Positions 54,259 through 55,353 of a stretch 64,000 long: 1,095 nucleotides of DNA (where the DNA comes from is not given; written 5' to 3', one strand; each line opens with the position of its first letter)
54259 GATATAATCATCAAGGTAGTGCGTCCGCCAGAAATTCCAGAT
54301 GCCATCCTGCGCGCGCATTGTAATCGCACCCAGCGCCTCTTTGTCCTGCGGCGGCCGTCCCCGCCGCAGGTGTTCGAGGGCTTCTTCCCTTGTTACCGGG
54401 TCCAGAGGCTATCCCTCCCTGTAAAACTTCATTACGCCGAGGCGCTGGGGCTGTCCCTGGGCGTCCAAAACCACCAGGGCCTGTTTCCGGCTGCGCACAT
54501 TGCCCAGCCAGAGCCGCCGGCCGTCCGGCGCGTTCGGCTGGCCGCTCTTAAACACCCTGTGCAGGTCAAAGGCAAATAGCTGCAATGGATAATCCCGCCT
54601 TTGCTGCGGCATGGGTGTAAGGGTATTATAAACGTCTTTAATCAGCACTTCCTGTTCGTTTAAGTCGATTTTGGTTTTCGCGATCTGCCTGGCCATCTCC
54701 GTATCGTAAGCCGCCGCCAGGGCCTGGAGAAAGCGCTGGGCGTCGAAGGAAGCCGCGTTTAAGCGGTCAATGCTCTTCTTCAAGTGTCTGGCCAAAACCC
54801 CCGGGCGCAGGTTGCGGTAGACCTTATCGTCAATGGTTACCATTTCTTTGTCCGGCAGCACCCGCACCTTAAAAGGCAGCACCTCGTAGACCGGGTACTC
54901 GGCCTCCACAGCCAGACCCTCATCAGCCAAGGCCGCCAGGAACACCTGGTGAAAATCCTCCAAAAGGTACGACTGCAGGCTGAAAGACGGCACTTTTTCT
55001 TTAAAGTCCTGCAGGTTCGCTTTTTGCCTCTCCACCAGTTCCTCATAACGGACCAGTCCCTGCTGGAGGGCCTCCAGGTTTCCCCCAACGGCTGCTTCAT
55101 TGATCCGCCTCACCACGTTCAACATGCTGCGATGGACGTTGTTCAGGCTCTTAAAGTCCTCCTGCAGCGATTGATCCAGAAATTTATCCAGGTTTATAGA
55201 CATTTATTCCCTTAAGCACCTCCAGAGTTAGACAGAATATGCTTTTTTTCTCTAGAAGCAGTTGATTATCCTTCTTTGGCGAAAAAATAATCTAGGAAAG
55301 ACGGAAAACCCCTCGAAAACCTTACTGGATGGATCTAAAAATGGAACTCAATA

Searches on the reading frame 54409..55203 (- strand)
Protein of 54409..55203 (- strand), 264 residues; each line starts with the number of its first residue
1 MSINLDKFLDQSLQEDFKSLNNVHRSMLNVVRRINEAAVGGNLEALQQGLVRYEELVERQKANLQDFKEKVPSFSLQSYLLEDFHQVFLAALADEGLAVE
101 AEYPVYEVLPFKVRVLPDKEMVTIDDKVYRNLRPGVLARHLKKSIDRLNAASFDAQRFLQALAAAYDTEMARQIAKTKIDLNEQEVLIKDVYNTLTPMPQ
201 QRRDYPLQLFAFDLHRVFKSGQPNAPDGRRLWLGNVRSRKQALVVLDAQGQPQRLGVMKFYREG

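Call 3: search_protein_families(library=pfam, proteins=[window:54409-55203:-], max_evalue=0.1)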
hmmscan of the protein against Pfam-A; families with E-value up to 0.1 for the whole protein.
window:54409-55203:- (264 aa): 0 families

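Call 4: search_protein_families(library=padloc, proteins=[window:54409-55203:-], max_evalue=0.1)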
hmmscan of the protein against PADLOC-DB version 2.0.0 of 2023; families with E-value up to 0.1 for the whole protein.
window:54409-55203:- (264 aa): 1 family
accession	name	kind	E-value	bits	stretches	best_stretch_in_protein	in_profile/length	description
PDLC00226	KwaB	-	0.026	11.8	1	141-192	257-308/380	DUF4868 domain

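Call 5: search_protein_families(library=ncbifam, proteins=[window:54409-55203:-], max_evalue=0.1)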
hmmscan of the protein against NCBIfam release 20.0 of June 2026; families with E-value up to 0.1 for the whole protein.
window:54409-55203:- (264 aa): 0 families

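Call 6: find_homologous_proteins(query=window:54409-55203:-)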
Query window:54409-55203:- (264 aa): 51 proteins with E <= 0.001 among 4349 candidates.
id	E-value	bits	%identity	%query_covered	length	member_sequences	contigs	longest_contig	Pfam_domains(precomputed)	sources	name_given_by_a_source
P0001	1.4e-150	518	91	100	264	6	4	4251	-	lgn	-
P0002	1.6e-135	469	82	100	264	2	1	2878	-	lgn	-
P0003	2.5e-134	465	81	100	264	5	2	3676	-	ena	-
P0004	8.0e-134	463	80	100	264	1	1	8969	-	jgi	-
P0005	2.5e-133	461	79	100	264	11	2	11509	-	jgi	jgi:uncharacterized coiled-coil protein SlyX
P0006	1.5e-132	459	79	100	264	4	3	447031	-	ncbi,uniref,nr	ncbi:hypothetical protein L9W92_00135 [Pelotomaculum terephthalicicum JT]|uniref:hypothetical protei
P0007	2.6e-132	458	78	100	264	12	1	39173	-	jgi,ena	-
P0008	1.3e-131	456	79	100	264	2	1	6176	-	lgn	-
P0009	2.9e-131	455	78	100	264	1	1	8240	-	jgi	jgi:uncharacterized coiled-coil protein SlyX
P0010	3.1e-131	455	79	100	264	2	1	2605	-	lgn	-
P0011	4.8e-131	454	77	100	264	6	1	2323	-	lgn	-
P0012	5.0e-131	454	78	100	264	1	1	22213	-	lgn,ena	-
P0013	3.0e-130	451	79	100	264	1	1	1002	-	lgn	-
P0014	3.3e-130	451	77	100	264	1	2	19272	-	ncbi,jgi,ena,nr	ncbi:MAG TPA: hypothetical protein PK728_10320 [Bacillota bacterium]|nr:hypothetical protein [Bacill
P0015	3.3e-129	448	79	100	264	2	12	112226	-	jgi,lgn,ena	-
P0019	1.9e-128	445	77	100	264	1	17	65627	-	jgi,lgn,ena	jgi:uncharacterized coiled-coil protein SlyX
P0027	2.9e-123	428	73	100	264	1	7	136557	-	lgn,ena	-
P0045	1.7e-85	305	54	99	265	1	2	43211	-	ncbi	-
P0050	1.8e-55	206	43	98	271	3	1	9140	-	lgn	-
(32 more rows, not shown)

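Call 9: find_encoding_contigs(protein=P0050, flank=10000, max_places=3)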
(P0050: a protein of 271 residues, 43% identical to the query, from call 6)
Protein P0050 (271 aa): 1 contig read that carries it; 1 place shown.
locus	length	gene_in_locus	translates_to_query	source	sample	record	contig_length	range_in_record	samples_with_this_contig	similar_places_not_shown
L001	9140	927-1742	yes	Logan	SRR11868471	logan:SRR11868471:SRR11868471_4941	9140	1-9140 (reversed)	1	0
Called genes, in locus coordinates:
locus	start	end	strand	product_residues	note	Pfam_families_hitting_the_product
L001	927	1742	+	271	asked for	-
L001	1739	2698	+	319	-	PF10923:BrxC_BrxD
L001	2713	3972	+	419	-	PF10923:BrxC_BrxD, PF13191:AAA_16 (weak), PF10923:BrxC_BrxD (weak)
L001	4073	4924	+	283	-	PF00106:adh_short, PF01370:Epimerase (weak), PF08659:KR, PF13561:adh_short_C2, PF23441:SDR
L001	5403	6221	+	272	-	PF00188:CAP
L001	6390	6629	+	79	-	-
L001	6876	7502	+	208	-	-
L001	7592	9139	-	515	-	?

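Call 10: find_encoding_contigs(protein=P0045, flank=10000, max_places=3)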
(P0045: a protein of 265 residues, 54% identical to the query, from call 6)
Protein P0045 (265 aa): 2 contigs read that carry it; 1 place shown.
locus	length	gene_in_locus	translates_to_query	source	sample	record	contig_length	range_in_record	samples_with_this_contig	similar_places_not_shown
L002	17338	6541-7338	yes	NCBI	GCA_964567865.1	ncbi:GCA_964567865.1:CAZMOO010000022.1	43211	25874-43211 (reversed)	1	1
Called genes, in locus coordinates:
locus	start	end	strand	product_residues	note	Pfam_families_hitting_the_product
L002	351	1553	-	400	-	PF07907:YibE_F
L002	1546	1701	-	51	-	-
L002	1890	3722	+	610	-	PF02770:Acyl-CoA_dh_M, PF00441:Acyl-CoA_dh_1, PF22924:ACOX_C_alpha1 (weak), PF12806:Acyl-CoA_dh_C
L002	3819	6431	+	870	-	PF13086:AAA_11, PF13245:AAA_19 (weak), PF13604:AAA_30 (faint), PF13087:AAA_12, PF13538:UvrD_C_2 (faint), PF01396:Zn_ribbon_Top1 (faint)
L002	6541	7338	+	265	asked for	-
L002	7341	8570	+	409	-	PF10923:BrxC_BrxD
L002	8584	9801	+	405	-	PF10923:BrxC_BrxD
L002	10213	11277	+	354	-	PF03480:DctP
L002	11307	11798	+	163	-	PF04290:DctQ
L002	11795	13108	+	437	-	PF06808:DctM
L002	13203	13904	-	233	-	PF13549:ATP-grasp_5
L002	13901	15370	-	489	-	PF02629:CoA_binding, PF13380:CoA_binding_2, PF13607:Succ_CoA_lig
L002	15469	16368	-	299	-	PF00005:ABC_tran, PF08352:oligo_HPY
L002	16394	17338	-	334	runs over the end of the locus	PF00005:ABC_tran, PF13304:AAA_21 (weak), PF08352:oligo_HPY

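Call 18: find_related_loci(query=A1, collection=genome_contigs, flank=10000)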
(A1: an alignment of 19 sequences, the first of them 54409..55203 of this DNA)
Query A1 (264 aa) in genome_contigs; peptide patterns used: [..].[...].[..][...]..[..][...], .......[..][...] (x = any residue, [..] = any of these).
74 stretches matched a pattern; 37 encode a relative of the query (tblastn E <= 1e-3); 37 distinct loci.
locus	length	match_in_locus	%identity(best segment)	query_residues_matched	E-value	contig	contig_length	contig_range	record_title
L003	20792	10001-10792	81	1-264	1e-142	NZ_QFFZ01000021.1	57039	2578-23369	Pelotomaculum propionicicum strain MGP Pmgp_21, whole genome shotgun sequence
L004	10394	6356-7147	79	1-264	7e-141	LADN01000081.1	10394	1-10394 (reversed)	MAG: Peptococcaceae bacterium BRH_c4a BRHa_1006098, whole genome shotgun sequence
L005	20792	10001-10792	79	1-264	4e-141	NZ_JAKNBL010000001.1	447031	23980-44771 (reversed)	Pelotomaculum terephthalicicum JT 1, whole genome shotgun sequence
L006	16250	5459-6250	79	1-264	8e-139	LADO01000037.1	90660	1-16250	MAG: Peptococcaceae bacterium BRH_c4b BRHa_1007080, whole genome shotgun sequence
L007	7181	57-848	78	1-264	1e-137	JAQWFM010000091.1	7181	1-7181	MAG: Oscillospiraceae bacterium isolate STF2_99 NODE_35089_length_7181_cov_4.094698_Sandtown_F2, whole genome shotgun se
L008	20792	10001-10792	77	1-264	7e-137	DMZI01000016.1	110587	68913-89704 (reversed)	MAG TPA_asm: Desulfotomaculum sp. isolate UBA7919 contig_234, whole genome shotgun sequence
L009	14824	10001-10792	77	1-264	4e-136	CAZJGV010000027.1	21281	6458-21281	MAG TPA_asm: uncultured Pelotomaculum sp. isolate SRP263991_co4_160 genome assembly, contig: NODE_3302_length_21281_cov_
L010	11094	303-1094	75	1-264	2e-134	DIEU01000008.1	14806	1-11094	MAG TPA_asm: Firmicutes bacterium UBA5766 UBA5766_contig_10258, whole genome shotgun sequence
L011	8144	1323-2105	75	4-264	3e-133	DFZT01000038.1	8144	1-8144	MAG TPA_asm: Firmicutes bacterium UBA4049 UBA4049_contig_335, whole genome shotgun sequence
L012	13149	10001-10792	75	1-264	1e-132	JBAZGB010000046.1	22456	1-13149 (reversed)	MAG: Eubacteriales bacterium isolate SO_2017_LW3_34 NODE_5938_length_22456_cov_1.401227_LW162_2017, whole genome shotgun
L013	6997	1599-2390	74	1-264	1e-132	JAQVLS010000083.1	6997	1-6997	MAG: Desulfotomaculaceae bacterium isolate STF1_115 NODE_39111_length_6997_cov_2.540175_Sandtown_F1, whole genome shotgu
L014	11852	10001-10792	73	1-264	1e-132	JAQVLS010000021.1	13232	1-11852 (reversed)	MAG: Desulfotomaculaceae bacterium isolate STF1_115 NODE_13599_length_13232_cov_2.947348_Sandtown_F1, whole genome shotg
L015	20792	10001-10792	73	1-264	2e-132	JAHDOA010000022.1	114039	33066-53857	MAG: Pelotomaculum sp. isolate SL1-B34.2 k141_143223, whole genome shotgun sequence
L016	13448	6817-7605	70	1-263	6e-127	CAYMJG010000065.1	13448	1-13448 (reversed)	MAG TPA_asm: uncultured Eubacteriales bacterium isolate SRP192927_co2_99 genome assembly, contig: NODE_8131_length_13448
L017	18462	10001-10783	72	1-261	9e-125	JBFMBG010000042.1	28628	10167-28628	MAG: Bacillota bacterium isolate MAG158 MAG158_42, whole genome shotgun sequence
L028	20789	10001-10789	42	3-264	1e-60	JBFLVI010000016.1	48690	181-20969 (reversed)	MAG: Bacillota bacterium isolate MAG002 MAG002_16, whole genome shotgun sequence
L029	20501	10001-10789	42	3-264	4e-60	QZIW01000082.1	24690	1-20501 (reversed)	MAG: Ammonifex sp. isolate SURF_55 Ga0104751_1003012, whole genome shotgun sequence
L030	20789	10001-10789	41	3-264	6e-59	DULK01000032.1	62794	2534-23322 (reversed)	MAG TPA_asm: Syntrophomonadaceae bacterium isolate AS04akNAM_112 17924_AS04, whole genome shotgun sequence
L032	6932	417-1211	40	1-264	8e-56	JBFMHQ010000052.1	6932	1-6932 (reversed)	MAG: Bacillota bacterium isolate MAG328 MAG328_52, whole genome shotgun sequence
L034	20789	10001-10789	38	3-264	6e-55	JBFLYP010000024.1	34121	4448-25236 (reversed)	MAG: Bacillota bacterium isolate MAG088 MAG088_24, whole genome shotgun sequence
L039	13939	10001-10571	48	76-264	1e-38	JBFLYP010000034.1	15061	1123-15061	MAG: Bacillota bacterium isolate MAG088 MAG088_34, whole genome shotgun sequence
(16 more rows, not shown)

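Call 21: search_protein_representatives(alignment_id=A1)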
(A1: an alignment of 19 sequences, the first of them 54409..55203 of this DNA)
Query: 19 sequences, 264 profile positions. Proteins with E-value up to 0.001 (for the whole library): 631; up to 1e-10: 346; up to 1e-30: 57. The best 150 are listed.
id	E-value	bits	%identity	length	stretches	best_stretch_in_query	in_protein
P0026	1.4e-132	457.6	-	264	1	1-264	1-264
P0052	5.9e-94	330.9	-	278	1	3-263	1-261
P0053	8.6e-94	330.4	-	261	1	3-264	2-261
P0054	5.6e-89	314.6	-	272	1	4-264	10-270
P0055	3.9e-73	262.7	-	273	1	3-263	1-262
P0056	5.5e-63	229.4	-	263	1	1-263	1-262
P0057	1.7e-60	221.2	-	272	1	2-262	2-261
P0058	1.5e-55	205.0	-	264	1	4-261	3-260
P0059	2.3e-55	204.4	-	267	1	4-260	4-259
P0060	3.3e-55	203.9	-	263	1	6-261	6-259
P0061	6.7e-54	199.6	-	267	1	2-261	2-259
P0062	1.0e-53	199.0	-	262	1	4-263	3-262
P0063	9.6e-48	179.4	-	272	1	11-263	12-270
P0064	1.8e-47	178.5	-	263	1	4-263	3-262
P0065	8.2e-47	176.4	-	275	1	5-261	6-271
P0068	8.9e-44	166.4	-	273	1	7-262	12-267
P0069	1.1e-43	166.1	-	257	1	14-262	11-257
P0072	2.7e-42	161.6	-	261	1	3-260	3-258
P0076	7.5e-41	156.9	-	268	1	2-262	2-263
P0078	2.9e-40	154.9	-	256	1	9-262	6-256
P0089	3.9e-36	141.4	-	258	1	14-260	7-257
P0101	6.8e-32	127.5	-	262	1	14-263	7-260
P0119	1.1e-26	110.5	-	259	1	20-260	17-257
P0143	6.0e-23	98.2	-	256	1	6-251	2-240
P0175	1.3e-19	87.2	-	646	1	91-221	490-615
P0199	3.3e-18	82.6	-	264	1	15-258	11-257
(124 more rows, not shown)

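Call 23: predict_structure(alignment_id=A1)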
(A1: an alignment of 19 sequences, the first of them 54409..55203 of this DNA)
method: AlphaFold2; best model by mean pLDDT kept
length: 264 residues; sequences in the alignment: 19
mean_pLDDT: 91.4   pTM: 0.78
mean pLDDT of the five models: 91.4, 91.2, 91.0, 90.4, 90.3
residues with pLDDT >= 90: 202; 70-90: 57; 50-70: 5; < 50: 0
segments of 3 or more residues with pLDDT < 50: none
pLDDT, mean of each block of 10 residues (from residue 1): 78 88 95 96 96 95 89 88 93 93 90 94 93 94 95 94 95 85 85 95 93 94 92 88 91 93 77
secondary structure, 60 per line:
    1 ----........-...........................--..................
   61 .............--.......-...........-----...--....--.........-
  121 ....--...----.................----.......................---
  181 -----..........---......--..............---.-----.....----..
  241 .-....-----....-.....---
elements in order: H5-12 H14-40 H43-73 H76-82 H84-94 E100-102 E105-108 E111-116 E121-124 E127-129 H134-150 H155-177 H188-195 H199-204 H207-220 E230-234 E243-246 E252-255 E257-261

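Call 28: fold_search(model_id=the predicted structure, library=pdb)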
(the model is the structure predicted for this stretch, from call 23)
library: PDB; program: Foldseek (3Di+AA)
matches with E <= 10: 177; with E <= 0.001: 0
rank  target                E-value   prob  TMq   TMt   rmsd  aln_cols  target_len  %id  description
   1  2aoq_A                4.9e-01  0.13  0.13  0.15   8.5        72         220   11  Crystal structure of MutH-unmethylated DNA complex (released 2005-10-11)
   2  2aor_B                8.2e-01  0.13  0.12  0.14   8.5        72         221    8  Crystal structure of MutH-hemimethylated DNA complex (released 2005-10-11)
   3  5jr9_D                1.1e+00  0.23  0.23  0.32  22.2       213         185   14  Crystal structure of apo-NeC3PO (released 2016-09-28)
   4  6wge_A                1.1e+00  0.30  0.26  0.18  14.9       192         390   13  Cryo-EM structure of human Cohesin-NIPBL-DNA complex without STAG1 (released 2020-05-20)
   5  6yxx_EP               1.2e+00  0.84  0.21  0.22   4.7        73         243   20  State A of the Trypanosoma brucei mitoribosomal large subunit assembly intermediate (released 2020-10-14)
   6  6yxy_EP               1.4e+00  0.87  0.20  0.22   3.9        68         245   22  State B of the Trypanosoma brucei mitoribosomal large subunit assembly intermediate (released 2020-10-14)
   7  5jr9_C                1.4e+00  0.20  0.23  0.32  22.2       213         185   14  Crystal structure of apo-NeC3PO (released 2016-09-28)
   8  5j0k_B                1.7e+00  0.97  0.24  0.80   1.2        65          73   17  De novo design of protein homo-oligomers with modular hydrogen bond network-mediated specificity (released 2016-05-25)
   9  4iru_A                1.9e+00  0.97  0.21  0.19   1.5        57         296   21  Crystal Structure of lepB GAP core in a transition state mimetic complex with Rab1A and ALF3 (released 2013-07-10)
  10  6byj_E                1.9e+00  0.14  0.22  0.25  20.1       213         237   11  Structure of human 14-3-3 gamma bound to O-GlcNAc peptide (released 2018-05-09)
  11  4i1m_A                2.0e+00  0.98  0.21  0.19   0.9        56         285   21  Crystal structure of the Legionella pneumophila GAP domain of LepB (released 2013-01-16)
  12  6yxx_EO               2.0e+00  0.85  0.19  0.19   3.1        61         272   24  State A of the Trypanosoma brucei mitoribosomal large subunit assembly intermediate (released 2020-10-14)
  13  9lxd_2                2.0e+00  0.14  0.20  0.09  11.4       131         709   13  Structure of DNA-free MCM SH at 3.2 Angstroms resolution (released 2026-02-18)
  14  8cwy_B                2.1e+00  0.97  0.24  0.80   1.1        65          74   15  Accurate computational design of genetically encoded 3D protein crystals (released 2023-11-01)
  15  5jr9_A                2.1e+00  0.15  0.23  0.31  22.2       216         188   12  Crystal structure of apo-NeC3PO (released 2016-09-28)
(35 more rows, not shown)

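Call 29: fold_search(model_id=the predicted structure, library=viral)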
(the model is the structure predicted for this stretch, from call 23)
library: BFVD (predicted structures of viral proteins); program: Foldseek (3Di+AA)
matches with E <= 10: 304; with E <= 0.001: 0
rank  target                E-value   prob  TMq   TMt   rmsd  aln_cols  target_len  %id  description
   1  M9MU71                1.0e-01  0.57  0.16  0.23  11.6       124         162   10  (no name in the UniProt tables at hand)
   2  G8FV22                1.6e-01  0.96  0.21  0.51   4.4        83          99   13  Uncharacterized protein [Pediococcus phage cIP1]
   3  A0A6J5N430            2.7e-01  0.18  0.22  0.07  36.1       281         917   11  Bacteriophage lambda, GpH, tail tape measure, N-terminal [uncultured Caudovirales phage]
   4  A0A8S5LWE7            3.2e-01  0.28  0.20  0.22  19.4       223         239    7  Uncharacterized protein [Siphoviridae sp. ct3pR10]
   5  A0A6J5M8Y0            4.3e-01  0.98  0.21  0.63   2.9        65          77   17  Uncharacterized protein [uncultured Caudovirales phage]
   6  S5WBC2                5.1e-01  0.16  0.24  0.23  22.9       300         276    9  Uncharacterized protein [Pseudomonas phage PaBG]
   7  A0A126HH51            5.4e-01  0.69  0.19  0.43   4.4        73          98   14  Uncharacterized protein [Vibrio phage phi-Grn1]
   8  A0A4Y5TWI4            5.4e-01  0.20  0.16  0.19  11.8       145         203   16  Putative terminase small subunit [Vibrio phage VAP7]
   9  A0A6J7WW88            6.8e-01  1.00  0.23  0.79   0.6        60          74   13  Uncharacterized protein [uncultured Caudovirales phage]
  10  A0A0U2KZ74            6.8e-01  0.13  0.17  0.18  23.6       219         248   13  Putative nucleoside triphosphate pyrophosphohydrolase [Pseudomonas phage SM1]
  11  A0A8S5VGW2            7.2e-01  0.08  0.17  0.11  19.9       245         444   12  Uncharacterized protein [Myoviridae sp. ctkfK18]
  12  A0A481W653            7.2e-01  0.04  0.11  0.11  24.4       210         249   11  Uncharacterized protein [Fusobacterium phage Fnu1]
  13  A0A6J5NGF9            7.6e-01  0.87  0.21  0.06   8.8        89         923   15  Caudovirus, tape measure, N-terminal [uncultured Caudovirales phage]
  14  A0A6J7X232            8.0e-01  0.11  0.17  0.10  27.8       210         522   11  Uncharacterized protein [uncultured Caudovirales phage]
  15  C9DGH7                8.5e-01  0.21  0.18  0.15  15.9       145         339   16  Uncharacterized protein [Delftia phage PhiW-14]
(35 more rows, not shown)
